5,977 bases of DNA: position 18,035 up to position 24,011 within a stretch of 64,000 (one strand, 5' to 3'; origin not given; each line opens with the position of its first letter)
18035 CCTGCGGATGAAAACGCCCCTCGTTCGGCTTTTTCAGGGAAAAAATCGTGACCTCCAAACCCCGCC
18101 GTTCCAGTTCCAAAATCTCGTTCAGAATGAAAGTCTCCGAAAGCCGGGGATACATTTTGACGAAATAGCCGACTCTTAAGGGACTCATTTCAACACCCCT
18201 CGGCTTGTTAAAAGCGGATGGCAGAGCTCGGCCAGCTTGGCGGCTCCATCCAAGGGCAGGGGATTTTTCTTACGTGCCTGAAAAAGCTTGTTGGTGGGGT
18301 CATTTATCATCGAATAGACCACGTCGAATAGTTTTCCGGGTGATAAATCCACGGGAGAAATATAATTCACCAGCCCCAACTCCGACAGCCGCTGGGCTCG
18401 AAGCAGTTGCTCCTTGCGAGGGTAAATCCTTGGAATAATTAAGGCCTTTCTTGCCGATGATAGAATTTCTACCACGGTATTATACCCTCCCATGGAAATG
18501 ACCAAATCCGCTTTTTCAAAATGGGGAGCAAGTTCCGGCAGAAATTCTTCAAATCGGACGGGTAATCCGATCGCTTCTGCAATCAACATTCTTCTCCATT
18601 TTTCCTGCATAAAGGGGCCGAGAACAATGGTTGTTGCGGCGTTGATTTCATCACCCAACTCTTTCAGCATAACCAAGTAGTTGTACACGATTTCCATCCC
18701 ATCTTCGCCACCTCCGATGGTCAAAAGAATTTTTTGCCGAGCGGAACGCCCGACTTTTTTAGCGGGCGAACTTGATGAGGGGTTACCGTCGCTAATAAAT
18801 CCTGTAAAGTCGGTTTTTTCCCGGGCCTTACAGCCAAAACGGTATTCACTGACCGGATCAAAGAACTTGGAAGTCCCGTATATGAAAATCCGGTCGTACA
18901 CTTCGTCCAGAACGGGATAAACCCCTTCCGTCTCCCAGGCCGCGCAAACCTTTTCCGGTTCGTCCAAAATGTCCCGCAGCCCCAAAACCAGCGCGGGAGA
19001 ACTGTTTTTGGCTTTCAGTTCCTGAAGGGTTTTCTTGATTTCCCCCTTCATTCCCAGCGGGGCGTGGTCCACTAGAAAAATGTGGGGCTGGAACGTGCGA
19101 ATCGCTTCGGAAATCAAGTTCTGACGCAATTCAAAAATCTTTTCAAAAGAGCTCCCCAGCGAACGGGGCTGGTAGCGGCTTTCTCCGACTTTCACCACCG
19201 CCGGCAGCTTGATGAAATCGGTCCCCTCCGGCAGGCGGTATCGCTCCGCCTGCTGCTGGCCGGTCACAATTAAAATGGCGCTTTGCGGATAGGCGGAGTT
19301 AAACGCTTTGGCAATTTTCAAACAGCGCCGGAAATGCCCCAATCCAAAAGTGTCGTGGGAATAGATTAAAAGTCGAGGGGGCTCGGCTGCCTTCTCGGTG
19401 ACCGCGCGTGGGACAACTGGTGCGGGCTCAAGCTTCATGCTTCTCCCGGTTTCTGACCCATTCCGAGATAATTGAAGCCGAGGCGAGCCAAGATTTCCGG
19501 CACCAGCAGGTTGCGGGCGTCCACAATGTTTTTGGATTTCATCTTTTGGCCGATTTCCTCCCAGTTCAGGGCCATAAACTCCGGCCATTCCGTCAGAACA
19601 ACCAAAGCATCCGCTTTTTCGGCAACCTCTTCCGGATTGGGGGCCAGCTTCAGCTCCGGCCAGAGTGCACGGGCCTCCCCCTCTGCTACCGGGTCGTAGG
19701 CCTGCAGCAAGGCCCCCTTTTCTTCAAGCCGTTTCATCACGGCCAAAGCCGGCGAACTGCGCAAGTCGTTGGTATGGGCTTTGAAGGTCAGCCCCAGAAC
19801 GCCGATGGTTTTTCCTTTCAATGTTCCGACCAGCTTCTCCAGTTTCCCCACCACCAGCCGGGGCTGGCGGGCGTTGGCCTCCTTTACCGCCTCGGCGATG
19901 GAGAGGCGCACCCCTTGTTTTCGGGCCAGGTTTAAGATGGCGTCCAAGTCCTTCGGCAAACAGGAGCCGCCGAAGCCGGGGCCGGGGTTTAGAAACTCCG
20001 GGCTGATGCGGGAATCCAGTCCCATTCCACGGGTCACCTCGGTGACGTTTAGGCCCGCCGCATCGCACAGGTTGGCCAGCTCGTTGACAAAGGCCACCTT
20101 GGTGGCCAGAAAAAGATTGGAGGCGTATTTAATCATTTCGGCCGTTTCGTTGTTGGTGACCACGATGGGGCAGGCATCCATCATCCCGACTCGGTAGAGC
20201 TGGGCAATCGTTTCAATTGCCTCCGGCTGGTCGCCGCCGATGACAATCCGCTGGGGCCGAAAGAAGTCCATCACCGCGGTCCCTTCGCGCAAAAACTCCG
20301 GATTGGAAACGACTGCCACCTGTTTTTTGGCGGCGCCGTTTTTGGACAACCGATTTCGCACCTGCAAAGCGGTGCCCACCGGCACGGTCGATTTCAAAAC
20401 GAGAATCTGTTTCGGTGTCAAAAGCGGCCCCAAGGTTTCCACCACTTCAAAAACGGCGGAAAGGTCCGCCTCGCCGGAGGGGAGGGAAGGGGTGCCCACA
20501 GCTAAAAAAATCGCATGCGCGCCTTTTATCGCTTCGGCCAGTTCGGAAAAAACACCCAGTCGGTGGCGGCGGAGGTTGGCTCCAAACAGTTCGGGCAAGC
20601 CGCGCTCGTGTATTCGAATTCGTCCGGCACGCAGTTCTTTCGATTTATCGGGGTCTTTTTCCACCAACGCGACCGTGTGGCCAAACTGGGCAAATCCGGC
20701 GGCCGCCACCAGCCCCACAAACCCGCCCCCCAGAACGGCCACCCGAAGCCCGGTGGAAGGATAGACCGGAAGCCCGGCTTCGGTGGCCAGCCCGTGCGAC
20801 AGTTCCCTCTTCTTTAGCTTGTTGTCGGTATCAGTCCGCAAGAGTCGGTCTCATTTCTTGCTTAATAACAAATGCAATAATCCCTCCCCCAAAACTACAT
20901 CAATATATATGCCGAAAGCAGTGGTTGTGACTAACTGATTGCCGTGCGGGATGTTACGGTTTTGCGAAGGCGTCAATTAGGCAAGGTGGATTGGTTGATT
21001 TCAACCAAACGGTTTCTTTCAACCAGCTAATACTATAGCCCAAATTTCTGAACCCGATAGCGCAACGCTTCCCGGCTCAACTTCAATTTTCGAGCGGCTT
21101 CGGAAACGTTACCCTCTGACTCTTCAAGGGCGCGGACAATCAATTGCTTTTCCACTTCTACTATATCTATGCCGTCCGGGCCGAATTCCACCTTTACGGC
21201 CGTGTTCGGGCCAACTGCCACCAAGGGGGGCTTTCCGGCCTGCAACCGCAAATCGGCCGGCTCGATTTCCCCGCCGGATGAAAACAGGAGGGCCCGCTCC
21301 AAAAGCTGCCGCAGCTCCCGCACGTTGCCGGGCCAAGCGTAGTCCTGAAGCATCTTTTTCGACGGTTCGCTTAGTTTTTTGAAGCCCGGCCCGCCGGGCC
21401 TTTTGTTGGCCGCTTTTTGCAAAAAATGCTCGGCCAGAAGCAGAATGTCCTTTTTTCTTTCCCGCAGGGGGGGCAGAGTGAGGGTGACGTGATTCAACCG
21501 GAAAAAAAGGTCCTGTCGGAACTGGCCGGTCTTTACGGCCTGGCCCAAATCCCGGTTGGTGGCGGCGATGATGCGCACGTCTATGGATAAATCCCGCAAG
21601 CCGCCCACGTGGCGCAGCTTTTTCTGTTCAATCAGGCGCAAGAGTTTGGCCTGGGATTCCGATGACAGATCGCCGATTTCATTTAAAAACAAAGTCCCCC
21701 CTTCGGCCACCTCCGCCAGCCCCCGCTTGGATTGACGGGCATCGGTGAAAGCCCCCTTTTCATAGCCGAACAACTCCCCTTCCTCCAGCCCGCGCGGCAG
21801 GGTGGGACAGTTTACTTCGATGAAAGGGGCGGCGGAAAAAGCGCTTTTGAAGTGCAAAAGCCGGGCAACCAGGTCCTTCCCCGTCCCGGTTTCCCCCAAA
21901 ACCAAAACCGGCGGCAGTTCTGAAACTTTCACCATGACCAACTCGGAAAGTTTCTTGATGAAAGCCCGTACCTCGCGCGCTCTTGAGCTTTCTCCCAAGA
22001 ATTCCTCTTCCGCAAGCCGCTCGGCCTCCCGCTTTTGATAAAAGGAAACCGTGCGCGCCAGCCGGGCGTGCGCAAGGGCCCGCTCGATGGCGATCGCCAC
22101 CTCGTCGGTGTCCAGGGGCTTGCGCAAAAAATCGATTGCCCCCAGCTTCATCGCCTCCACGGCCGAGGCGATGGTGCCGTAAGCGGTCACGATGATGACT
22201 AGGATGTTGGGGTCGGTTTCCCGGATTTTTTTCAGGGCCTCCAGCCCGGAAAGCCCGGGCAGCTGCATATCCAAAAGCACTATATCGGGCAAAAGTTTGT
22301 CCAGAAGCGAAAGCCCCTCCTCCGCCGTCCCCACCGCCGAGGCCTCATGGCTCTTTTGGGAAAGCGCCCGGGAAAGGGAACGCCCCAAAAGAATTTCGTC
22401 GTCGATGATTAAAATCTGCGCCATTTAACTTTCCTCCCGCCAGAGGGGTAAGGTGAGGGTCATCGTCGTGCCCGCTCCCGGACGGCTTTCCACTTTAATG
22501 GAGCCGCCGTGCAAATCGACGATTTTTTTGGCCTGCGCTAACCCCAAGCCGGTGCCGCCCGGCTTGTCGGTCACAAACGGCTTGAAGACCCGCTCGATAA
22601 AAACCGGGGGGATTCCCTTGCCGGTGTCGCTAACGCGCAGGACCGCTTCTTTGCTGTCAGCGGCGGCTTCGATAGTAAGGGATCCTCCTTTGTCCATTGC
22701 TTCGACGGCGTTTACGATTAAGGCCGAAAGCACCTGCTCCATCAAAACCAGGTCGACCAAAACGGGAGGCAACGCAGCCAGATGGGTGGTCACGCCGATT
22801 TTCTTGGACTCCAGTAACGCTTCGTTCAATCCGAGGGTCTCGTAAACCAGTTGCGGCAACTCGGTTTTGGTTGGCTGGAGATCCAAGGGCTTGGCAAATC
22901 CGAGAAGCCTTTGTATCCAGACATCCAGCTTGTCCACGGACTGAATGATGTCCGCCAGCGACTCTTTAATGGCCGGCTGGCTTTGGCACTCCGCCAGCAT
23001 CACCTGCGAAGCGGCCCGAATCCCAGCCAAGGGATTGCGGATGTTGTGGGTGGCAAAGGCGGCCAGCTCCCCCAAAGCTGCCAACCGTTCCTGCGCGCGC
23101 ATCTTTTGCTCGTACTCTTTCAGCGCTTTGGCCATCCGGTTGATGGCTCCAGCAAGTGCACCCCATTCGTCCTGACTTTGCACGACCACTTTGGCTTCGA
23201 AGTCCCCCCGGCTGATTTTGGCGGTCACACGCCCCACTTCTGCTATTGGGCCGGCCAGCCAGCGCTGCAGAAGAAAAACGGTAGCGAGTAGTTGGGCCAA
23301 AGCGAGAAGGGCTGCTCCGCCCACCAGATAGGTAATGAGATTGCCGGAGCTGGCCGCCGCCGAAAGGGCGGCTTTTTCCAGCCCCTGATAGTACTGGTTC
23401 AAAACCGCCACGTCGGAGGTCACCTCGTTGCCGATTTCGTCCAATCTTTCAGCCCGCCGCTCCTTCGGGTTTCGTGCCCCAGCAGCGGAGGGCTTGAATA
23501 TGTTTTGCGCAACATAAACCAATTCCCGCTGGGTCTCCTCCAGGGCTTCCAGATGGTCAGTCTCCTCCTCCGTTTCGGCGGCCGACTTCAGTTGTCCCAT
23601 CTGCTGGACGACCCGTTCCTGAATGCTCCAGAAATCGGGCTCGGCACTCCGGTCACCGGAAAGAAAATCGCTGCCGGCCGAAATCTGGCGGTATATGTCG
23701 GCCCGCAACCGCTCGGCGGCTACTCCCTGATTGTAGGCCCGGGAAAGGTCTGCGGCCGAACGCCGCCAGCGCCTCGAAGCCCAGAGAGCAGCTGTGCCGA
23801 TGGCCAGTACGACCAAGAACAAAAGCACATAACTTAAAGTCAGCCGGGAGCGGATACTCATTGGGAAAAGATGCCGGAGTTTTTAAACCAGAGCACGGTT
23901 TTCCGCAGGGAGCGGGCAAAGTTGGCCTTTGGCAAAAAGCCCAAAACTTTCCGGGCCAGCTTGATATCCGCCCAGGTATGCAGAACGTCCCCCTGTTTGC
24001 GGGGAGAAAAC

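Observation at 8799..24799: Uncharacterised glycan synthesis and export locus: ugd, epimerase, three GTs, two kinases, ABC exporter and AlgE-like porin, with an embedded sigma54 two-component system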

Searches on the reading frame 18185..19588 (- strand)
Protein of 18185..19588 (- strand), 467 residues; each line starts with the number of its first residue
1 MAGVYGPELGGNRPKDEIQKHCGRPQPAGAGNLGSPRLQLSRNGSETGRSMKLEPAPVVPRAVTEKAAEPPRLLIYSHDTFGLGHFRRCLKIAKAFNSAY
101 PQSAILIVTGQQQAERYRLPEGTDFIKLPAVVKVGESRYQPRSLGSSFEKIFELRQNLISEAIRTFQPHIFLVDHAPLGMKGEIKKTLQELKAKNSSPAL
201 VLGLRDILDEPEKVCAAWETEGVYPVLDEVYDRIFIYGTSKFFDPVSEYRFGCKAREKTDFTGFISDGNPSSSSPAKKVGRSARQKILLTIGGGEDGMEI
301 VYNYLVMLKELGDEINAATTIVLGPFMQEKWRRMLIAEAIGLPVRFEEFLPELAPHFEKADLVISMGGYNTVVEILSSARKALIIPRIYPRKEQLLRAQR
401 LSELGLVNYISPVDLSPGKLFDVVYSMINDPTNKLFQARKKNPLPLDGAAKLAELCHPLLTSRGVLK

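Call 3: search_protein_families(library=pfam, proteins=[window:18185-19588:-])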
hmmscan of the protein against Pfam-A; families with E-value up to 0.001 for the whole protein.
window:18185-19588:- (467 aa): 1 family
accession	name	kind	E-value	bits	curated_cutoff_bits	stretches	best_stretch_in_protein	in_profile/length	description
PF04101.22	Glyco_tran_28_C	-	1e-10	42.3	22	1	341-442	53-154/166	Glycosyltransferase family 28 C-terminal domain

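Call 5: search_protein_families(library=ncbifam, proteins=[window:18185-19588:-], max_evalue=0.01)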
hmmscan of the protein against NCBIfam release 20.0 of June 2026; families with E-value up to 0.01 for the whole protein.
window:18185-19588:- (467 aa): 6 families
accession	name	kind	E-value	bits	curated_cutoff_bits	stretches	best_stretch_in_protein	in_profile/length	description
TIGR01133.1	murG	equivalog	1.4e-07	30.9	250.25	1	270-442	167-339/353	undecaprenyldiphospho-muramoylpentapeptide beta-N-acetylglucosaminyltransferase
TIGR00661.1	MJ1255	subfamily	7e-07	28.8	195.9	1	352-414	240-301/321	MJ1255/VC2487 family glycosyltransferase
TIGR01426.2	MGT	subfamily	1.2e-06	27.8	260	1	357-432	290-362/393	macrolide family glycosyltransferase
NF041548.1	PssE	equivalog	0.00014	21.9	120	1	346-389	45-88/146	PssE/Cps14G family polysaccharide biosynthesis glycosyltransferase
TIGR03590.1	PseG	equivalog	0.00022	20.9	153.55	0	80-146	12-65/280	UDP-2,4-diacetamido-2,4,6-trideoxy-beta-L-altropyranose hydrolase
NF000362.1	self_GT_OleI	exception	0.0029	16.8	700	1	349-433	312-392/424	OleI family self-immunity macrolide glycosyltransferase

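Call 23: search_solved_structures(query=window:18185-19435:-, max_evalue=1)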
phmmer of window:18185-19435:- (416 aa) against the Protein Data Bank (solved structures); distinct sequences matched with E-value up to 1: 10.
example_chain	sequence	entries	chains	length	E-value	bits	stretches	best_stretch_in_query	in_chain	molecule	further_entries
6kqx_A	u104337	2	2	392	2e-06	30.5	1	296-380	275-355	Uncharacterized UDP-glucosyltransferase YjiC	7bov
6kqw_A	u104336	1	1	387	2.1e-06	30.5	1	296-380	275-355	Uncharacterized UDP-glucosyltransferase YjiC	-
7vlb_A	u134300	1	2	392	2.5e-06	30.2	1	297-380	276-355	UDP-glycosyltransferase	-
6pnt_A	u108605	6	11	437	0.00048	22.7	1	297-392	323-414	UDP-glycosyltransferase 202A2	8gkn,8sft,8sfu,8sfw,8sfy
1f0k_A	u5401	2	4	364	0.0017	20.9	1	228-366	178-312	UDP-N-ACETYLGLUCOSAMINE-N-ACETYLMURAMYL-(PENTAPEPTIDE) PYROPHOSPHORYL-UNDECAPRENOL N-ACETY | UDP-N-acetylglucosamine--N-acetylmuramyl-(pentapeptide) pyrophospho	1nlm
2iya_A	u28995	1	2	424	0.0022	20.5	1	294-408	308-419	OLEANDOMYCIN GLYCOSYLTRANSFERASE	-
7d1i_A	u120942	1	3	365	0.038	16.4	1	282-378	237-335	UDP-N-acetylglucosamine--N-acetylmuramyl-(pentapeptide) pyrophosphoryl-undecaprenol N-acet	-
5du2_A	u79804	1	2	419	0.065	15.6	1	304-406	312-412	EspG2 glycosyltransferase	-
5e53_A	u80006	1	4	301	0.59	12.5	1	214-316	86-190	Contactin-1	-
7jli_A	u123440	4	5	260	1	11.7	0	229-304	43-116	Isoprenyl transferase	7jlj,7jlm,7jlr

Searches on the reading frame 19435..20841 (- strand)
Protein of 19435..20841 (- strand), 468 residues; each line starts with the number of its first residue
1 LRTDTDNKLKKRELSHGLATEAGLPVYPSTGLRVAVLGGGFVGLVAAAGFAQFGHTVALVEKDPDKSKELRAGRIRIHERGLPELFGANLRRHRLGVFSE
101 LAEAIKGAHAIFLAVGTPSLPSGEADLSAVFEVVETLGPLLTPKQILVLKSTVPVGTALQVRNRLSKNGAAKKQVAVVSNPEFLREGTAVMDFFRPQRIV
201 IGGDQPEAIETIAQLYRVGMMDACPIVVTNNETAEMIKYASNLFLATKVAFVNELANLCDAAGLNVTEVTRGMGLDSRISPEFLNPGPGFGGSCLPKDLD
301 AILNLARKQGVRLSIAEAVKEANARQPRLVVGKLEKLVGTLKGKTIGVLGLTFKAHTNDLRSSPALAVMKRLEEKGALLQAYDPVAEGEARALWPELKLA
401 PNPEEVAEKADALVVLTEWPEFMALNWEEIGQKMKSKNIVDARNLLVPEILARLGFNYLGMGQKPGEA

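Call 4: search_protein_families(library=pfam, proteins=[window:19435-20841:-])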
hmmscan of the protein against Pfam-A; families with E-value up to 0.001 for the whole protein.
window:19435-20841:- (468 aa): 11 families
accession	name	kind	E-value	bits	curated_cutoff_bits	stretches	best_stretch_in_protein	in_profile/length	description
PF03721.20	UDPG_MGDP_dh_N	-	1.4e-48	165.4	27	1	33-213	2-185/187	UDP-glucose/GDP-mannose dehydrogenase family, NAD binding domain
PF00984.24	UDPG_MGDP_dh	-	1.8e-36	124.5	25.4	1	232-324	1-93/94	UDP-glucose/GDP-mannose dehydrogenase family, central domain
PF03720.21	UDPG_MGDP_dh_C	-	5.3e-32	110.7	30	1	347-446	1-101/103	UDP-glucose/GDP-mannose dehydrogenase family, UDP binding domain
PF03807.23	F420_oxidored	-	7.5e-08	33.3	21.6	0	33-118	1-70/94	NADP oxidoreductase coenzyme F420-dependent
PF01210.29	NAD_Gly3P_dh_N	-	4.9e-05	23.8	23.1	1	34-127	2-89/158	NAD-dependent glycerol-3-phosphate dehydrogenase N-terminus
PF07992.20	Pyr_redox_2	-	7.4e-05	22.7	26.1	1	31-64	142-175/291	Pyridine nucleotide-disulphide oxidoreductase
PF01266.30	DAO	-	8.8e-05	22.6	27.9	1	33-83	1-55/353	FAD dependent oxidoreductase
PF03446.21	NAD_binding_2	-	9.2e-05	22.9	21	0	34-188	2-130/161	NAD binding domain of 6-phosphogluconate dehydrogenase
PF00070.33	Pyr_redox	-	0.00017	22.5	22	1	33-63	1-31/82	Pyridine nucleotide-disulphide oxidoreductase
PF13241.12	NAD_binding_7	-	0.00058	20.8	22.1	0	30-120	6-74/104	Putative NAD(P)-binding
PF01262.27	AlaDh_PNT_C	-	0.00063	19.7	23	0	33-72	30-69/214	Alanine dehydrogenase/PNT, C-terminal domain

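Call 5: search_protein_families(library=ncbifam, proteins=[window:19435-20841:-], max_evalue=0.01)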
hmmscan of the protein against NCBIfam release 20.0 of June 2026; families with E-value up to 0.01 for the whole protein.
window:19435-20841:- (468 aa): 39 families (the best 25 are shown)
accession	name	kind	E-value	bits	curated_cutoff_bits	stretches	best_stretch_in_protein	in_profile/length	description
TIGR03026.1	NDP-sugDHase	subfamily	2.5e-132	441.5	189.8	1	33-444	2-413/413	nucleotide sugar dehydrogenase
NF047673.2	TeichurnBiosyTuaD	equivalog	1.1e-121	407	700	1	33-463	3-431/439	UDP-glucose 6-dehydrogenase TuaD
NF041297.1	UDPGDh_AglM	equivalog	2e-101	340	670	1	33-446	2-417/429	UDP-glucose 6-dehydrogenase AglM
NF040825.1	UDPMaNacDH_Arch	equivalog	9.3e-53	179.6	750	1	33-447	2-402/418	UDP-N-acetyl-D-mannosamine dehydrogenase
NF008286.0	PRK11064.1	equivalog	4.2e-46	157.4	459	1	33-443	5-416/420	UDP-N-acetyl-D-mannosamine dehydrogenase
NF011631.0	PRK15057.1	equivalog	2.7e-41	141.9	757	1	33-389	2-342/388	UDP-glucose 6-dehydrogenase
NF011729.0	PRK15182.1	equivalog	3.3e-15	55.8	592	1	32-441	7-410/425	Vi polysaccharide biosynthesis UDP-N-acetylglucosamine C-6 dehydrogenase TviB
NF000942.0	PRK00094.1-4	subfamily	6.1e-07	28.9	257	1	33-215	4-168/334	NAD(P)H-dependent glycerol-3-phosphate dehydrogenase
NF000946.0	PRK00094.2-4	equivalog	8.8e-06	24.9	455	1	33-186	6-143/342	NAD(P)H-dependent glycerol-3-phosphate dehydrogenase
NF005691.0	PRK07494.1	equivalog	2.7e-05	22.9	459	1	32-71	9-47/404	UbiH/UbiF family hydroxylase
NF004783.0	PRK06129.1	equivalog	5.9e-05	22.6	347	1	33-111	4-86/315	3-hydroxyacyl-CoA dehydrogenase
NF009410.0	PRK12771.1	subfamily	6e-05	21.8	516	1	28-64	135-171/566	NAD(P)-binding protein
NF041682.1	ant_diox_AndAa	equivalog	7.9e-05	21.5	650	1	29-62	143-176/406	anthranilate 1,2-dioxygenase system ferredoxin--NAD(+) reductase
NF004991.0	PRK06370.1-3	subfamily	0.00033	19.3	620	1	28-63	32-67/509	FAD-containing oxidoreductase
NF000940.0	PRK00094.1-2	subfamily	0.00053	19.6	202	1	33-215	2-164/330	NAD(P)H-dependent glycerol-3-phosphate dehydrogenase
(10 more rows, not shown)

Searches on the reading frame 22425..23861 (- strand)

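Call 4: search_protein_families(library=pfam, proteins=[window:22425-23861:-])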
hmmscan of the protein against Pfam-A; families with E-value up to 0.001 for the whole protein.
window:22425-23861:- (478 aa): 3 families
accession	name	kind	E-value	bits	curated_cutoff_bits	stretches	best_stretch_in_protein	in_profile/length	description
PF02518.31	HATPase_c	-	7.3e-27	94.4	26.4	1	372-473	4-109/111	Histidine kinase-, DNA gyrase B-, and HSP90-like ATPase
PF00672.30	HAMP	-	7.4e-10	39.4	25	1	198-248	2-52/53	HAMP domain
PF00512.31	HisKA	-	7.5e-09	36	26.9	1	263-324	2-62/66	His Kinase A (phospho-acceptor) domain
